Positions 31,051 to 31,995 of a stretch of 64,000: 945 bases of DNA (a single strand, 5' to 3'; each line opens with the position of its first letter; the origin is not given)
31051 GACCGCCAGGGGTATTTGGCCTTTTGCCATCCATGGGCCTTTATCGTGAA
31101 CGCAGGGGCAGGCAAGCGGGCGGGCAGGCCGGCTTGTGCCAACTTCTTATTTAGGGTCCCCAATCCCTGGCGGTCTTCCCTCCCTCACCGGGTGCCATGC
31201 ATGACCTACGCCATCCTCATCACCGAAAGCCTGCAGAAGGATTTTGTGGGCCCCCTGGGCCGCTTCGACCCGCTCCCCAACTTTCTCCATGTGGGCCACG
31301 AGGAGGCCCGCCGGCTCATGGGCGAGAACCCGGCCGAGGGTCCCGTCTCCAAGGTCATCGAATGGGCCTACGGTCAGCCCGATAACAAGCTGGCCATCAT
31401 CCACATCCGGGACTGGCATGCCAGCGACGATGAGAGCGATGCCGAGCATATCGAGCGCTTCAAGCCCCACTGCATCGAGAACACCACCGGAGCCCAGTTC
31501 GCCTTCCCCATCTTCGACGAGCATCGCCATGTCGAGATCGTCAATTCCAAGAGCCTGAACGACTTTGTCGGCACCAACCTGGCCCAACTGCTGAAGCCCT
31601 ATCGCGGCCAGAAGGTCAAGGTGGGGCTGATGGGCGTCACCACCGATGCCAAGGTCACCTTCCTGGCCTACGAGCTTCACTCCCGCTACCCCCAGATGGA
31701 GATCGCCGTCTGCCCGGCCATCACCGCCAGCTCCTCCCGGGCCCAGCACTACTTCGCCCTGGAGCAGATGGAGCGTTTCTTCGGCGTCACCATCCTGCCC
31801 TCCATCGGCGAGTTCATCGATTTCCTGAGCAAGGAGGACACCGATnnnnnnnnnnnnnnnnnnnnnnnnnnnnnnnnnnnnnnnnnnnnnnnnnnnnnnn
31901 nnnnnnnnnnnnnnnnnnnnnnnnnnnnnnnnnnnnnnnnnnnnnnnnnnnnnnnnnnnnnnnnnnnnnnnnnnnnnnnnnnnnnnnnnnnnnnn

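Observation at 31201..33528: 775-aa fusion of a nucleophile-less nicotinamidase-like domain, a kinase-like domain and an HCX5R phosphatase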

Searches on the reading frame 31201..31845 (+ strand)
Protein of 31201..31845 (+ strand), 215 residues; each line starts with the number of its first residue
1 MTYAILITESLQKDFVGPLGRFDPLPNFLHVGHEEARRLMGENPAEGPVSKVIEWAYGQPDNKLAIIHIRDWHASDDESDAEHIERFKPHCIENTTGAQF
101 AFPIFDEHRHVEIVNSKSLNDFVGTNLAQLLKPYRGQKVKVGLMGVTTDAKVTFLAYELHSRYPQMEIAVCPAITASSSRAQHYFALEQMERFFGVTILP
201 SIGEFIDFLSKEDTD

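Call 37: search_solved_structures(query=A2, max_evalue=0.01, show_alignments=4)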
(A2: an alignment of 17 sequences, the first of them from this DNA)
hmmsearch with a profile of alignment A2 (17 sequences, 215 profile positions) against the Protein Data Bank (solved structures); distinct sequences matched with E-value up to 0.01: 5.
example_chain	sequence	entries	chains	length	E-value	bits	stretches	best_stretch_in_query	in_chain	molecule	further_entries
3s2s_A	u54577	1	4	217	1.5e-07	34.7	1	49-199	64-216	Putative pyrazinamidase/nicotinamidase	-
3hb7_A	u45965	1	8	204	1.7e-06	31.3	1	47-192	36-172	Isochorismatase hydrolase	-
1ilw_A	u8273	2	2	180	2.5e-06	30.7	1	52-156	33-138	180 aa long hypothetical Pyrazinamidase/nicotinamidase | 180aa long hypothetical Pyrazinamidase/Nicotinamidase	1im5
5zn8_A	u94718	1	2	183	0.0022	21.1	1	66-198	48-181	Isochorismatase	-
6a8l_A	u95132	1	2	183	0.0027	20.8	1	66-198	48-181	Isochorismatase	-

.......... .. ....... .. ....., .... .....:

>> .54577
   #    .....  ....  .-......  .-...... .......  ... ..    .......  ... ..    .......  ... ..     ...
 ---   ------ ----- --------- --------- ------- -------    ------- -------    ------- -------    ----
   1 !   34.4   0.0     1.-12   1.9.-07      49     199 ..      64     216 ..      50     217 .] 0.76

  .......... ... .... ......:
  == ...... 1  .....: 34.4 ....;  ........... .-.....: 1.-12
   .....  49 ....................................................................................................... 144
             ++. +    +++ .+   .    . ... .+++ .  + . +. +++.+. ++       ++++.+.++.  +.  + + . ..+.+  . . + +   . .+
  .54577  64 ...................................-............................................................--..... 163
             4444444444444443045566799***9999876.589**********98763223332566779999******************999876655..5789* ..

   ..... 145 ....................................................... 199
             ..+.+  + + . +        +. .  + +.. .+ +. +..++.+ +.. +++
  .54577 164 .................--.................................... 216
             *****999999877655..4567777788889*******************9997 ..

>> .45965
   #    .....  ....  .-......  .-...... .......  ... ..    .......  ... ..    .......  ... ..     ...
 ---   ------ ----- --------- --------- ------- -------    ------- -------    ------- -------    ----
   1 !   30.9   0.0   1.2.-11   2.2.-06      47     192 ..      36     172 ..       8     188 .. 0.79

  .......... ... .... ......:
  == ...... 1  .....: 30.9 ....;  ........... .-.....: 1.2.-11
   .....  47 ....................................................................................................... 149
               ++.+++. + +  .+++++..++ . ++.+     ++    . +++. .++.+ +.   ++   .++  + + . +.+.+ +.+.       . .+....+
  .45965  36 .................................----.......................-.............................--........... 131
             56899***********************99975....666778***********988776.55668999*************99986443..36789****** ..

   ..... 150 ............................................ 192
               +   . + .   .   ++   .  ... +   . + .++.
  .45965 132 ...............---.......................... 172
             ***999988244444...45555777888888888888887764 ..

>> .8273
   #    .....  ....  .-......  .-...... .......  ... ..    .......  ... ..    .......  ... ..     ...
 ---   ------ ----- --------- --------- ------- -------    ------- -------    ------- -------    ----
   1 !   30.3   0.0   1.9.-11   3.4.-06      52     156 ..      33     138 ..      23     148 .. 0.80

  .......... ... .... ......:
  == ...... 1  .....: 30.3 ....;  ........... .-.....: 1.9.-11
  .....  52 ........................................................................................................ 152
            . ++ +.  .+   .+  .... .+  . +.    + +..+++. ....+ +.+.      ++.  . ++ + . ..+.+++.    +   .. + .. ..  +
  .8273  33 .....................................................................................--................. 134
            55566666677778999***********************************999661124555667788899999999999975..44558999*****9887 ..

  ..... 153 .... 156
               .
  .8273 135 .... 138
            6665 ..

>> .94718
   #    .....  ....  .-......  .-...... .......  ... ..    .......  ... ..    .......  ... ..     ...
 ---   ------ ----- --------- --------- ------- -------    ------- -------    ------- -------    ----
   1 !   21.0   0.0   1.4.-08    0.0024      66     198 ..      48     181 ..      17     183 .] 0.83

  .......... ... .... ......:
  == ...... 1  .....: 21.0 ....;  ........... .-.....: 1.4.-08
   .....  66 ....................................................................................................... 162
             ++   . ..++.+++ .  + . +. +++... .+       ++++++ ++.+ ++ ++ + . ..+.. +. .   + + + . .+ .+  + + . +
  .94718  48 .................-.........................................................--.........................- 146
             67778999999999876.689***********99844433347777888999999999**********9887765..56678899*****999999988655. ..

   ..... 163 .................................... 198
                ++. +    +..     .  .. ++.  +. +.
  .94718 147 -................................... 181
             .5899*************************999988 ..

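Call 48: predict_structure(alignment_id=A2)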
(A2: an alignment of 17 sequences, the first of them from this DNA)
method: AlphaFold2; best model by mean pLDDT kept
length: 215 residues; sequences in the alignment: 17
mean_pLDDT: 90.8   pTM: 0.90
mean pLDDT of the five models: 90.8, 87.6, 86.8, 85.0, 81.1
residues with pLDDT >= 90: 153; 70-90: 54; 50-70: 6; < 50: 2
segments of 3 or more residues with pLDDT < 50: none
pLDDT, mean of each block of 10 residues (from residue 1): 89 93 86 91 94 96 95 89 87 92 92 92 95 94 84 94 96 87 88 95 95 58
secondary structure, 60 per line:
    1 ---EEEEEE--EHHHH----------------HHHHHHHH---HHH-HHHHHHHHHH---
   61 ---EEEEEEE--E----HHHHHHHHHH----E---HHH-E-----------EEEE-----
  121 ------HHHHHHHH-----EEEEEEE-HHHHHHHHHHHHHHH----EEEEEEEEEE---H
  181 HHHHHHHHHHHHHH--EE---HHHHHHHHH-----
elements in order: E4-9 H13-16 H33-40 H48-57 E64-70 H78-87 E112-115 H127-134 E140-146 H148-162 E167-176 H180-194 H202-210

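Call 51: search_protein_representatives(alignment_id=A2)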
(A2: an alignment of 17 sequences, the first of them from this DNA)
Query: 17 sequences, 215 profile positions. Proteins with E-value up to 0.001 (for the whole library): 513; up to 1e-10: 302; up to 1e-30: 123. The best 150 are listed.
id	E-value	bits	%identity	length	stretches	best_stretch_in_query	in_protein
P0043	2.9e-107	373.7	-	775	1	1-213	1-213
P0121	7.2e-102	356.1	-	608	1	1-214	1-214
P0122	4.5e-96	337.2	-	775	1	1-211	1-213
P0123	3.3e-95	334.3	-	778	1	1-213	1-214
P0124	1.4e-93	329.0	-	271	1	2-213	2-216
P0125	2.2e-93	328.4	-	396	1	3-212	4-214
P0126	3.3e-93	327.8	-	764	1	3-213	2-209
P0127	5.5e-92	323.8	-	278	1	3-212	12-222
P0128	2.6e-91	321.6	-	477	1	3-213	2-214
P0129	1.9e-90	318.8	-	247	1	3-213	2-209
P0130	1.5e-87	309.3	-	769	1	1-212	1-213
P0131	2.1e-86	305.6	-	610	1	3-212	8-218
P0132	8.2e-86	303.6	-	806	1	3-212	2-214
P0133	1.2e-85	303.0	-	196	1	1-195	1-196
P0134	4.7e-85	301.2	-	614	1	3-212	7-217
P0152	6.5e-71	254.9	-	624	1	2-210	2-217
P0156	7.5e-70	251.5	-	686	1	4-212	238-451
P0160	3.3e-68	246.1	-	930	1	3-212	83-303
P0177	2.9e-55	203.8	-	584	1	3-211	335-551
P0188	3.2e-48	180.7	-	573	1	4-210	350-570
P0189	7.6e-48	179.5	-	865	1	3-211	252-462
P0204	8.7e-43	163.0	-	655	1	3-212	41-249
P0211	1.3e-40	155.9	-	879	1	3-213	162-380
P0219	1.4e-37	146.0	-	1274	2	4-209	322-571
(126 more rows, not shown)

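Call 54: search_protein_families(library=pfam, proteins=[P0121, P0152, P0156, P0177, P0188, P0189, P0211, P0219, P0204, P0160], max_evalue=0.0001)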
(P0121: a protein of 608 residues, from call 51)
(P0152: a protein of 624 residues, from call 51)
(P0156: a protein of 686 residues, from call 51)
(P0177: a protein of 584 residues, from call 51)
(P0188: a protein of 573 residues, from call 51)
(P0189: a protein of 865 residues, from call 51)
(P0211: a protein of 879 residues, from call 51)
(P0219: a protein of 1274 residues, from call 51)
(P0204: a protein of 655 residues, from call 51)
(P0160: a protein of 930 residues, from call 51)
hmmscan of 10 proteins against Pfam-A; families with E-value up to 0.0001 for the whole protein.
P0121 (608 aa): 2 families
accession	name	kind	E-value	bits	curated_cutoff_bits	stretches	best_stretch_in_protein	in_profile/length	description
PF19974.5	TCAD9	-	6.5e-55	187.5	40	2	402-572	263-428/429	Ternary complex associated domain 9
PF01636.29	APH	-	1.9e-05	25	23.2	1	441-483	166-209/239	Phosphotransferase enzyme family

P0152 (624 aa): 4 families
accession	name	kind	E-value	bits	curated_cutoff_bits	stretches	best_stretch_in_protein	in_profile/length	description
PF19974.5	TCAD9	-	2.8e-54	185.4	40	2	424-581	269-425/429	Ternary complex associated domain 9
PF01636.29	APH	-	2e-08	34.7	23.2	1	267-524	2-237/239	Phosphotransferase enzyme family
PF00857.26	Isochorismatase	-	1.9e-07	31.8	27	1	46-200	27-166/175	Isochorismatase domain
PF01163.29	RIO1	-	2.3e-05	24.5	22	1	455-505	123-172/187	RIO domain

P0156 (686 aa): 2 families
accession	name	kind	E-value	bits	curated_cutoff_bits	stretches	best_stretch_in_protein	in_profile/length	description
PF19974.5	TCAD9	-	2e-12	47.5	40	1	496-591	3-113/429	Ternary complex associated domain 9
PF00857.26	Isochorismatase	-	4.3e-06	27.4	27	1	291-437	35-170/175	Isochorismatase domain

P0177 (584 aa): 1 family
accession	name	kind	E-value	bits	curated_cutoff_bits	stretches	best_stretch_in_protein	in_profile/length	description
PF16561.11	AMPK1_CBM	-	1.4e-13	51.3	26.8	1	6-88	3-82/85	Glycogen recognition site of AMP-activated protein kinase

P0188 (573 aa): 5 families
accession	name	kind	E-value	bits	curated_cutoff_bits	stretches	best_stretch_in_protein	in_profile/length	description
PF00069.31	Pkinase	-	4.9e-49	167.5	31.7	1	31-278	6-256/263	Protein kinase domain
PF07714.23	PK_Tyr_Ser-Thr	-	3e-28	99.3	23.1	1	28-258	3-237/258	Protein tyrosine and serine/threonine kinase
PF01636.29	APH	-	4.3e-08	33.6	23.2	0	63-142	32-109/239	Phosphotransferase enzyme family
PF17667.7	Pkinase_fungal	-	3.1e-06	26.6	24.1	1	123-199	285-366/387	Fungal protein kinase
PF00857.26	Isochorismatase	-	2.2e-05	25.1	27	1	401-552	32-165/175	Isochorismatase domain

P0189 (865 aa): 2 families
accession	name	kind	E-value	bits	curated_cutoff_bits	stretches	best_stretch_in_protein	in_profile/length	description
PF19974.5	TCAD9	-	4.9e-30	105.5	40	2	685-839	279-428/429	Ternary complex associated domain 9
PF01966.28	HD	-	8.3e-06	26.5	22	0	103-176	20-90/116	HD domain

P0211 (879 aa): 4 families
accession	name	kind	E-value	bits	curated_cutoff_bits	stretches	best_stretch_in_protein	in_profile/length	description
PF19974.5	TCAD9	-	1.4e-38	133.6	40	2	686-822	294-428/429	Ternary complex associated domain 9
PF01636.29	APH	-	1.4e-07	31.9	23.2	1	505-747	19-227/239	Phosphotransferase enzyme family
PF00307.36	CH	-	9.9e-06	26.2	26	1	15-64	4-55/109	Calponin homology (CH) domain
PF01633.27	Choline_kinase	-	2.1e-05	24.5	29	1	672-736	145-210/300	Choline/ethanolamine kinase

P0219 (1274 aa): 2 families
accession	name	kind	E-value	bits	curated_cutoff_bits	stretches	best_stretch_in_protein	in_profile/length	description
PF19974.5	TCAD9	-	2.2e-38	133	40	2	907-1075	259-423/429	Ternary complex associated domain 9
PF06293.20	Kdo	-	4.6e-05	23.4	21.3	0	943-982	128-171/207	Lipopolysaccharide kinase (Kdo/WaaP) family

P0204 (655 aa): 2 families
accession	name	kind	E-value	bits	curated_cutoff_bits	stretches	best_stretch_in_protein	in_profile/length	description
PF19974.5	TCAD9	-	8.7e-28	98.1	40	2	469-627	275-428/429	Ternary complex associated domain 9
PF01636.29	APH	-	1.2e-05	25.6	23.2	1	297-559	4-228/239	Phosphotransferase enzyme family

P0160 (930 aa): 3 families
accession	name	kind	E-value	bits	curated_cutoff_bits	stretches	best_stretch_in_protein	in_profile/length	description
PF19974.5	TCAD9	-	1.3e-43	150.2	40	2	523-685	267-428/429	Ternary complex associated domain 9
PF01636.29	APH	-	5.4e-08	33.3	23.2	1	557-611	168-219/239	Phosphotransferase enzyme family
PF05706.17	CDKN3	-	2.1e-05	24.7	20.7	1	734-854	40-165/168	Cyclin-dependent kinase inhibitor 3 (CDKN3)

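Call 73: list_cluster_members(proteins=[P0211, P0219, P0177, P0188, P0189, P0121, P0152, P0160, P0156, P0204])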
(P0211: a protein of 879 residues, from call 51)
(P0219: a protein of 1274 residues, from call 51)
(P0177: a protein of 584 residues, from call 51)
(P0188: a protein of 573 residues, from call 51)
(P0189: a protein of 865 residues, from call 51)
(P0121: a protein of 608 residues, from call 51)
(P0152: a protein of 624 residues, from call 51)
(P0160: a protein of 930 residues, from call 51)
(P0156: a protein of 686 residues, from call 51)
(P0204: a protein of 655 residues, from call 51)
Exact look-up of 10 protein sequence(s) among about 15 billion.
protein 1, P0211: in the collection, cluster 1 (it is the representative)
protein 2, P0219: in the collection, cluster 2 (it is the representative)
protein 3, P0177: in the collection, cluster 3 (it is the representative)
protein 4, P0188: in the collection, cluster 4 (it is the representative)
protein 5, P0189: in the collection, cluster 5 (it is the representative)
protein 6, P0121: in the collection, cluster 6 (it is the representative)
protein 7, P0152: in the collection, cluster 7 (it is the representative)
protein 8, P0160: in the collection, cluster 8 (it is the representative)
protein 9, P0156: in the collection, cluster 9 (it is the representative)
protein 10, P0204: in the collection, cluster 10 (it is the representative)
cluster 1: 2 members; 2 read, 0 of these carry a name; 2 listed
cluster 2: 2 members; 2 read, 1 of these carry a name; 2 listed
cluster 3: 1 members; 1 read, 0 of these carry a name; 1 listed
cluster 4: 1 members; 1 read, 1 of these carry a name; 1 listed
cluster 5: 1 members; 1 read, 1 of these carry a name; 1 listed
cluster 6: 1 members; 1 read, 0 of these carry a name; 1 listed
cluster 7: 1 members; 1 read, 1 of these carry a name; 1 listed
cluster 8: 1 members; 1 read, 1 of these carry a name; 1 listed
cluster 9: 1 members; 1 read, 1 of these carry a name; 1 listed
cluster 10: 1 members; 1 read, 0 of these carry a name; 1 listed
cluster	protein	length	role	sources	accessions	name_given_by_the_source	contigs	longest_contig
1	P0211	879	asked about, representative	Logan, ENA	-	-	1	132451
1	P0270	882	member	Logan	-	-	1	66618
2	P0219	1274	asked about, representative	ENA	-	-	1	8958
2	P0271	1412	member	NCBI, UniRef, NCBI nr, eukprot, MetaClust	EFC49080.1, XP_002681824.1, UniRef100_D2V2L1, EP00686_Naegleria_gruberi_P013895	predicted protein [Naegleria gruberi] | Predicted protein n=1 Tax=Naegleria gruberi TaxID=5762 RepID=D2V2L1_NAEGR | uncharacterized protein NAEGRDRAFT_63037 [Naegleria gruberi]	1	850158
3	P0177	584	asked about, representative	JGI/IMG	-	-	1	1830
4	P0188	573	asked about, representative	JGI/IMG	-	nicotinamidase-related amidase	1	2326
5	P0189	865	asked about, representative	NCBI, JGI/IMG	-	hypothetical protein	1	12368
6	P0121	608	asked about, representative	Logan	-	-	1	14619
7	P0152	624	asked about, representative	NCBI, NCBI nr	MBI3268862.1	MAG: isochorismatase family protein [Planctomycetes bacterium] | isochorismatase family protein [Planctomycetota bacterium]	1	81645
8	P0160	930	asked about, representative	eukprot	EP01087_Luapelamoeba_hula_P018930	TRINITY_DN6185_c0_g1_i1.p1 TRINITY_DN6185_c0_g1~~TRINITY_DN6185_c0_g1_i1.p1 ORF ...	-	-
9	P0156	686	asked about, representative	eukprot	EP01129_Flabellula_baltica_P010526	TRINITY_DN4461_c0_g1_i1.p1 TRINITY_DN4461_c0_g1~~TRINITY_DN4461_c0_g1_i1.p1 ORF ...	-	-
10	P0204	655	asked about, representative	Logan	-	-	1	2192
